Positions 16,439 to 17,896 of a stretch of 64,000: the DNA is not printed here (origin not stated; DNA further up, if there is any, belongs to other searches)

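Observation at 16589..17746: Orphan protein with six spaced copies of a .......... motif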

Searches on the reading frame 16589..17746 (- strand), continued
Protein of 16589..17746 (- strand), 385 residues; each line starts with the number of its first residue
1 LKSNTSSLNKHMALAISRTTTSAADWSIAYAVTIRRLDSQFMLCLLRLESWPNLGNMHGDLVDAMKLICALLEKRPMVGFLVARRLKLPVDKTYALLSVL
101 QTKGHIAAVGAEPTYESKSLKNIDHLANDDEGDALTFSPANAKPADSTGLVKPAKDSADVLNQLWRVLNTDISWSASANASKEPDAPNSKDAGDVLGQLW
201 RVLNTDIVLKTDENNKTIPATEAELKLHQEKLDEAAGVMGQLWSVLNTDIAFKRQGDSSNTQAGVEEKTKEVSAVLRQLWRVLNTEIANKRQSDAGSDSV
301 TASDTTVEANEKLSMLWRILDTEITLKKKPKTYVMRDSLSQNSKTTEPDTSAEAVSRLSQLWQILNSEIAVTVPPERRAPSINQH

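Call 61: fold_search(model_id=the predicted structure, library=pdb)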
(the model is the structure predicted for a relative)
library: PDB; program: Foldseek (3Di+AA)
matches with E <= 10: 238; with E <= 0.001: 0
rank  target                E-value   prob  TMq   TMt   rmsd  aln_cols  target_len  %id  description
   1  8r7o_D                5.7e-01  0.18  0.15  0.36  10.8        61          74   16  HUWE1 WWE domain in complex with 2'F-ATP (released 2024-07-31)
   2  5eg2_A                5.7e-01  0.03  0.10  0.09  14.6       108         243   11  SET7/9 N265A in complex with AdoHcy and TAF10 peptide (released 2016-01-13)
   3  8r7o_A                6.1e-01  0.16  0.15  0.36  11.8        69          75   14  HUWE1 WWE domain in complex with 2'F-ATP (released 2024-07-31)
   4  4j7f_A                8.9e-01  0.03  0.10  0.09  14.6       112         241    9  SET7/9Y335pAF in complex with TAF10 peptide and AdoHcy (released 2014-03-26)
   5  8jj9_A                9.4e-01  0.51  0.24  0.17   4.8        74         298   16  Human FAM91A1 N terminal domain in complex with TBC1D23 (released 2024-04-24)
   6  4j8o_A                9.4e-01  0.02  0.10  0.09  14.6       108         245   11  SET7/9 in complex with TAF10K189A peptide and AdoHcy (released 2014-01-08)
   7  8rd7_A                1.0e+00  0.14  0.15  0.36  10.8        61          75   15  HUWE1 WWE domain in complex with ADP-ribose (released 2024-07-31)
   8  4e47_A                1.0e+00  0.02  0.08  0.08  14.8        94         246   12  SET7/9 in complex with inhibitor (R)-(3-(3-cyanophenyl)-1-oxo-1-(pyrrolidin-1-yl)propan-2-yl)-1,2,3,4-tetrahydroisoqui (released 2012-03-28)
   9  3m59_A                1.1e+00  0.02  0.10  0.09  14.5       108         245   11  SET7/9 Y245A in complex with TAF10-K189me2 peptide and AdoHcy (released 2010-07-28)
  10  3m55_A                1.1e+00  0.02  0.10  0.08  14.6       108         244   11  SET7/9 Y305F in complex with TAF10-K189me1 peptide and AdoHcy (released 2010-07-28)
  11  3m5a_A                1.1e+00  0.02  0.10  0.09  14.5       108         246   11  SET7/9 Y245A in complex with TAF10-K189me3 peptide and AdoHcy (released 2010-07-28)
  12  4jds_B                1.1e+00  0.02  0.09  0.08  14.9        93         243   12  SETD7 in complex with inhibitor PF-5426 and S-adenosyl-methionine (released 2013-03-27)
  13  4jds_D                1.2e+00  0.03  0.09  0.08  10.2        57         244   14  SETD7 in complex with inhibitor PF-5426 and S-adenosyl-methionine (released 2013-03-27)
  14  3m58_A                1.2e+00  0.02  0.10  0.09  14.5       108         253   11  SET7/9 Y245A in complex with TAF10-K189me1 peptide and AdoHcy (released 2010-07-28)
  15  1muf                  1.2e+00  0.02  0.10  0.09  14.9       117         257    9  Structure of histone H3 K4-specific methyltransferase SET7/9 (released 2002-11-06)
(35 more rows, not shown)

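Call 63: search_protein_families(library=pfam, proteins=[L008:8633-9223:+, L008:9216-10673:+, L008:10707-11111:+, L008:11196-11609:+, L008:11606-12796:+, L008:12774-13361:+, L008:13358-13747:+, L021:1136-1696:+, L021:1774-2178:+, L021:2219-2542:+], max_evalue=0.1)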
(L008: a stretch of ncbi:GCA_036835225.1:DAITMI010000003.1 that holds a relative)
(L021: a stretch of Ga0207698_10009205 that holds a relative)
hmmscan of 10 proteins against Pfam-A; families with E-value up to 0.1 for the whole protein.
L008:8633-9223:+ (196 aa): 3 families
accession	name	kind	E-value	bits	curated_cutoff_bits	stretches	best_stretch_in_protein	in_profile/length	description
PF03029.23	ATP_bind_1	-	5e-12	46.6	27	1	26-147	49-188/240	Conserved hypothetical ATP binding protein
PF00025.27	Arf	-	0.0044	16.9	22.3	1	3-144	15-142/174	ADP-ribosylation factor family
PF08477.19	Roc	-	0.011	16.3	27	1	5-126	2-117/119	Ras of Complex, Roc, domain of DAPkinase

L008:9216-10673:+ (485 aa): 23 families
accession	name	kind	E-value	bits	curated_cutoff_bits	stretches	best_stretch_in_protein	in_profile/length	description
PF22785.1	Tc-R-P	-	4.2e-19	69.5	27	1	322-423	2-105/106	Polymorphic toxin system, DSP-PTPase phosphatase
PF00005.33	ABC_tran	-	4.8e-17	63.3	25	1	22-169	1-137/137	ABC transporter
PF22784.1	PTP-SAK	-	7.9e-15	55.6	27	1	309-423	1-113/153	Swiss Army Knife protein, DSP-PTPase phosphatase domain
PF13304.12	AAA_21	-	2.2e-08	34.9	27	2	142-189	239-288/304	AAA domain, putative AbiEii toxin, Type IV TA system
PF00782.25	DSPc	-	3.8e-07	30.4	33.5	1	388-456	64-130/133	Dual specificity phosphatase, catalytic domain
PF13401.12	AAA_22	-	4e-05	24.4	27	1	33-127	6-84/130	AAA domain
PF13191.12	AAA_16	-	6.2e-05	24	32.6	1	33-209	25-151/167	AAA ATPase domain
PF00102.32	Y_phosphatase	-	7.4e-05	22.9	20.9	1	396-454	168-229/234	Protein-tyrosine phosphatase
PF22741.1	PTP-NADK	-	0.00041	20.2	27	1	364-419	76-129/163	DSP-PTPase phosphatase fused to NAD+ Kinase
PF03193.22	RsgA_GTPase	-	0.0023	18.2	30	1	33-54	107-128/174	RsgA GTPase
PF13555.12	AAA_29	-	0.0029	17.7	27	1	27-49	17-39/61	P-loop containing region of AAA domain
PF07728.20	AAA_5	-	0.011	16.2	22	1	36-62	3-29/139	AAA domain (dynein-related subfamily)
PF13521.12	AAA_28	-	0.013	16.2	27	1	36-55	3-22/164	AAA domain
PF25199.1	nSTAND_NTPase5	-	0.016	15.5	34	1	31-53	40-62/145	Novel STAND NTPase 5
PF02456.21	Adeno_IVa2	-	0.02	14.2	21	0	35-60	90-115/370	Adenovirus IVa2 protein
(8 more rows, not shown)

L008:10707-11111:+ (134 aa): 2 families
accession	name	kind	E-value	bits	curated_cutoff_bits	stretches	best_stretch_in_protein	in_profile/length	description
PF20504.3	IntS14_C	-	0.03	14.9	25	1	63-85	12-34/104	Integrator complex subunit 14, alpha-helical domain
PF24722.1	DUF7674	-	0.063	13.8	27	0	41-89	26-74/111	Domain of unknown function (DUF7674)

L008:11196-11609:+ (137 aa): 1 family
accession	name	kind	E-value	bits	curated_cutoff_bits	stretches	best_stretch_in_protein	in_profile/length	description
PF03259.23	Robl_LC7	-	8.8e-15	54.7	23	1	21-106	5-90/91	Roadblock/LC7 domain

L008:11606-12796:+ (396 aa): 4 families
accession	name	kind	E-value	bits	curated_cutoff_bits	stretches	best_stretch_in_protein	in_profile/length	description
PF00111.32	Fer2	-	7.3e-13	48.7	21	1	10-78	7-76/77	2Fe-2S iron-sulfur cluster binding domain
PF01152.27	Bac_globin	-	7.9e-11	42.6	21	1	211-299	5-100/121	Bacterial-like globin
PF13510.11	Fer2_4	-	0.00026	21.4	22.8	1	4-49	4-59/82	2Fe-2S iron-sulfur cluster binding domain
PF11563.14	Protoglobin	-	0.038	14.4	25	0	215-261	31-78/158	Protoglobin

L008:12774-13361:+ (195 aa): 0 families

L008:13358-13747:+ (129 aa): 1 family
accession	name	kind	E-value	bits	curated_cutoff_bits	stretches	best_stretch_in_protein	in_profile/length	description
PF03259.23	Robl_LC7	-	0.013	15.7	23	1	16-56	10-49/91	Roadblock/LC7 domain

L021:1136-1696:+ (187 aa): 4 families
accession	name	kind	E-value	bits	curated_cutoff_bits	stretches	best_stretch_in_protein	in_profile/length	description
PF03029.23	ATP_bind_1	-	2.3e-10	41.1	27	1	26-132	49-171/240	Conserved hypothetical ATP binding protein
PF03193.22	RsgA_GTPase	-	0.013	15.8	30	1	5-55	109-157/174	RsgA GTPase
PF13521.12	AAA_28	-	0.037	14.7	27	0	5-25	2-22/164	AAA domain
PF00004.35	AAA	-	0.048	14.5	21.2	1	5-25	1-21/131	ATPase family associated with various cellular activities (AAA)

L021:1774-2178:+ (134 aa): 0 families

L021:2219-2542:+ (108 aa): 1 family
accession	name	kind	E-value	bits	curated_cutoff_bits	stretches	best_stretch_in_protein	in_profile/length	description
PF03259.23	Robl_LC7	-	2e-19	69.6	23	1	9-86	13-90/91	Roadblock/LC7 domain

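Call 64: search_protein_families(library=ncbifam, proteins=[L008:8633-9223:+, L008:9216-10673:+, L008:10707-11111:+, L008:11196-11609:+, L008:11606-12796:+, L008:12774-13361:+, L008:13358-13747:+], max_evalue=0.1)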
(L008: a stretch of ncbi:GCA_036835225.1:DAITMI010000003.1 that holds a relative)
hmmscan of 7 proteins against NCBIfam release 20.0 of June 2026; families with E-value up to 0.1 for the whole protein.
L008:8633-9223:+ (196 aa): 2 families
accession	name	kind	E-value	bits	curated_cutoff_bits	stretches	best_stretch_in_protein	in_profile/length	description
TIGR00231.1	small_GTP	domain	0.00057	19.7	42.5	1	4-131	5-126/164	GTP-binding protein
TIGR00101.1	ureG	equivalog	0.099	12.4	204.2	0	24-76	91-142/199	urease accessory protein UreG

L008:9216-10673:+ (485 aa): 188 families (the best 25 are shown)
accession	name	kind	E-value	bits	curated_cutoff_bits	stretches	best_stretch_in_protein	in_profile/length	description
TIGR00972.1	3a0107s01c2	equivalog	1.2e-31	110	343.2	1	12-239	7-243/248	phosphate ABC transporter ATP-binding protein PstB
TIGR03864.1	PQQ_ABC_ATP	hypoth_equivalog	4.8e-25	88.4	302.25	1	10-239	5-233/236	ABC transporter, ATP-binding subunit, PQQ-dependent alcohol dehydrogenase system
TIGR02315.1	ABC_phnC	equivalog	4.4e-24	85.2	266.1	1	15-217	10-224/243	phosphonate ABC transporter ATP-binding protein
NF010068.0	PRK13548.1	equivalog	9.9e-24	83.8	261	1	7-224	6-228/261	heme ABC transporter ATP-binding protein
TIGR02857.1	CydD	equivalog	4e-23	82.2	435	1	10-206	325-524/529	thiol reductant ABC exporter subunit CydD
TIGR03410.1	urea_trans_UrtE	equivalog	4.4e-22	78.7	285.8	1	13-224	7-217/230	urea ABC transporter ATP-binding subunit UrtE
TIGR02673.1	FtsE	equivalog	1.5e-21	77.1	264.85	1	19-200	15-198/214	cell division ATP-binding protein FtsE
NF008428.0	PRK11264.1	equivalog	2.2e-21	76.3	406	1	16-240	13-245/250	L-cystine ABC transporter ATP-binding protein TcyN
TIGR03608.1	L_ocin_972_ABC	subfamily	4.4e-21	75.3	254.85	1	15-201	7-195/206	putative bacteriocin export ABC transporter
NF008364.0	PRK11160.1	equivalog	6.1e-21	74.6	630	1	18-225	352-560/575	heme ABC transporter ATP-binding protein/permease CydC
NF007027.0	PRK09493.1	equivalog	8.5e-21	74.4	379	1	15-240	10-237/240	glutamine ABC transporter ATP-binding protein GlnQ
NF008379.0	PRK11174.1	equivalog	1.4e-20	73.5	684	1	19-222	363-566/588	heme ABC transporter permease/ATP-binding protein CydD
TIGR03375.1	type_I_sec_LssB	subfamily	3.1e-20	72.1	693.1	1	19-217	480-679/696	type I secretion system permease/ATPase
NF047930.1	ABC_ATP_B6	equivalog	3.2e-20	72.2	670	1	14-263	10-260/510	putative B6 ABC transporter ATP-binding protein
NF011967.0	PRK15439.1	equivalog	5.8e-20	71.2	586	1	15-225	20-226/510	autoinducer 2 ABC transporter ATP-binding protein LsrA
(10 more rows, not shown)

L008:10707-11111:+ (134 aa): 0 families

L008:11196-11609:+ (137 aa): 1 family
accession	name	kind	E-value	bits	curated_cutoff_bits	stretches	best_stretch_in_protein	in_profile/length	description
NF052242.1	GTPaseActivMglBThm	equivalog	0.042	13.9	200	1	55-131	57-133/161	GTPase-activating protein MglB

L008:11606-12796:+ (396 aa): 12 families
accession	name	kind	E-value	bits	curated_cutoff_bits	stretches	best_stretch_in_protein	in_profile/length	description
NF004317.0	PRK05713.1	equivalog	1.7e-16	60.4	338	1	13-130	11-129/312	iron-sulfur-binding ferredoxin reductase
NF045803.1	MethMoxFADbindMmoC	equivalog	5.6e-10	38.5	500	1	10-94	13-99/343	aromatic/alkene monooxygenase hydroxylase FAD-binding subunit MmoC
TIGR02008.1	fdx_plant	subfamily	1.2e-09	37.8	81.15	1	12-83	16-87/97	ferredoxin [2Fe-2S]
TIGR02160.1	PA_CoA_Oxy5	hypoth_equivalog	3.3e-09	36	420.8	1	16-80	280-344/352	1,2-phenylacetyl-CoA epoxidase subunit PaaE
NF040810.1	BenC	equivalog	3.9e-08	32.8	430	1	12-90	14-95/333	benzoate 1,2-dioxygenase electron transfer component BenC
NF008822.0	PRK11872.1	equivalog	1.4e-06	27.6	402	1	11-52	15-56/341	anthranilate 1,2-dioxygenase electron transfer component AntC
NF041393.1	Frdxn_Halo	equivalog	3.2e-06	27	150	1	12-76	39-104/128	ferredoxin Fer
NF058606.1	GlBtMonoRdsGbcB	equivalog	0.00013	21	500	1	9-81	285-357/362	glycine betaine monooxygenase reductase subunit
NF007964.0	PRK10684.1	equivalog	0.0085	15.1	383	1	19-85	267-333/333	NADH oxidoreductase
NF040756.1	corr_regen_AcsV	exception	0.0099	14.3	800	1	11-88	9-87/632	corrinoid activation/regeneration protein AcsV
NF007985.1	PRK10713.1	equivalog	0.033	13.8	75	1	16-53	14-51/81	class I ribonucleotide reductase maintenance protein YfaE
TIGR02007.1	fdx_isc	equivalog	0.068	13.3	132.1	0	9-51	14-57/110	ISC system 2Fe-2S type ferredoxin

L008:12774-13361:+ (195 aa): 0 families

L008:13358-13747:+ (129 aa): 1 family
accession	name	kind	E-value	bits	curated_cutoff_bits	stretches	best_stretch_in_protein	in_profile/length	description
NF006579.0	PRK09104.1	subfamily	0.052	12.5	327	1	53-122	178-245/465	hypothetical protein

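Call 69: search_solved_structures(query=A5, max_evalue=10, show_alignments=2)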
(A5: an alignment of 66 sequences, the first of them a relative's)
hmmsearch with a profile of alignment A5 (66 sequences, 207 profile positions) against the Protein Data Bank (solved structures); distinct sequences matched with E-value up to 10: 7.
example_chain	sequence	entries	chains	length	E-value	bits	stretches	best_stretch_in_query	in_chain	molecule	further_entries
9ulw_A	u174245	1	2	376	0.12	15.3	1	30-114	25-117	Cytochrome P450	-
6v1i_A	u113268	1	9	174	0.28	14.1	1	139-173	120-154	Small terminase protein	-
4xvn_A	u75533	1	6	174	0.36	13.7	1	139-171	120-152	Small terminase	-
9ijj_4b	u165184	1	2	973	0.87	12.5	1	121-188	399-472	Microtubule-associated protein 1S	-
2j0p_A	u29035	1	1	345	1.6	11.6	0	4-55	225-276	HEMIN TRANSPORT PROTEIN HEMS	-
2j0r_A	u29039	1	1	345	1.8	11.5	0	4-55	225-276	HEMIN TRANSPORT PROTEIN HEMS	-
7qxv_A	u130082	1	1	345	2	11.2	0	4-55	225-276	Hemin transport protein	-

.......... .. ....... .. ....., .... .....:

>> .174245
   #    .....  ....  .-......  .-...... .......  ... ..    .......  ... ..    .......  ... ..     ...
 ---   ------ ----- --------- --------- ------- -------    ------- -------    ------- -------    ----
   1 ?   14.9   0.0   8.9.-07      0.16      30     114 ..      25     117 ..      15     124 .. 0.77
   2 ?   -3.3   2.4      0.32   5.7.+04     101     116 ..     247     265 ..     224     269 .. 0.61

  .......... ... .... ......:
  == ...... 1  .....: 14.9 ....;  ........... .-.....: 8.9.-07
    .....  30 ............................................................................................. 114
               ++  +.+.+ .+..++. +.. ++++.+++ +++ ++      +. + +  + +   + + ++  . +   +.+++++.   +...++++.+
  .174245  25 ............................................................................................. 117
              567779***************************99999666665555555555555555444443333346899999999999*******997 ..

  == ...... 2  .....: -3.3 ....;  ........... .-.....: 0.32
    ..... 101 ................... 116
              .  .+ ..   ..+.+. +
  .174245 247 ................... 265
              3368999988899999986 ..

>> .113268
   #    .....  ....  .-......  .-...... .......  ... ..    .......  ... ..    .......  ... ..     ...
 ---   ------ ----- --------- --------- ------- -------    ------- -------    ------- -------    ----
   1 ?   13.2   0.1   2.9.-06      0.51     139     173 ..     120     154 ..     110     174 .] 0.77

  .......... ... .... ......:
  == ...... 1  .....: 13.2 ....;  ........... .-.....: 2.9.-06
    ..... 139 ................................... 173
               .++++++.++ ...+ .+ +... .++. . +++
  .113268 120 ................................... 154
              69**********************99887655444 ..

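Call 70: search_protein_families(library=pfam, alignment_id=A5, max_evalue=1)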
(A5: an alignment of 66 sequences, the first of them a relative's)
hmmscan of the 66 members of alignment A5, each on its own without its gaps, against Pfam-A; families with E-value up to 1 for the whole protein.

A. member 1, P0213 (206 aa): 0 families

B. families by the number of members that match (of 66 scanned): 13 families
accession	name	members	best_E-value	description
PF05331.17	DUF742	3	0.012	Protein of unknown function (DUF742)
PF12324.14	HTH_15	2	0.0068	Helix-turn-helix domain of alkylmercury lyase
PF01713.27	Smr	2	0.067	Smr domain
PF18177.6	La_HTH_kDCL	1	0.032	La HTH in kinetoplastid DICER domain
PF08134.16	cIII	1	0.039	cIII protein family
PF25073.1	DUF7797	1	0.041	Domain of unknown function (DUF7797)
PF00552.27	IN_DBD_C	1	0.051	Integrase DNA binding domain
PF13384.12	HTH_23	1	0.07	Homeodomain-like domain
PF15314.11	PRAP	1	0.091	Proline-rich acidic protein 1, pregnancy-specific uterine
PF12802.13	MarR_2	1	0.12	MarR family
PF01325.25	Fe_dep_repress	1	0.14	Iron dependent repressor, N-terminal DNA binding domain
PF12292.13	DUF3624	1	0.19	Protein of unknown function (DUF3624)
PF24270.1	HTH_Cmi2_C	1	0.19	Cmi2, C-terminal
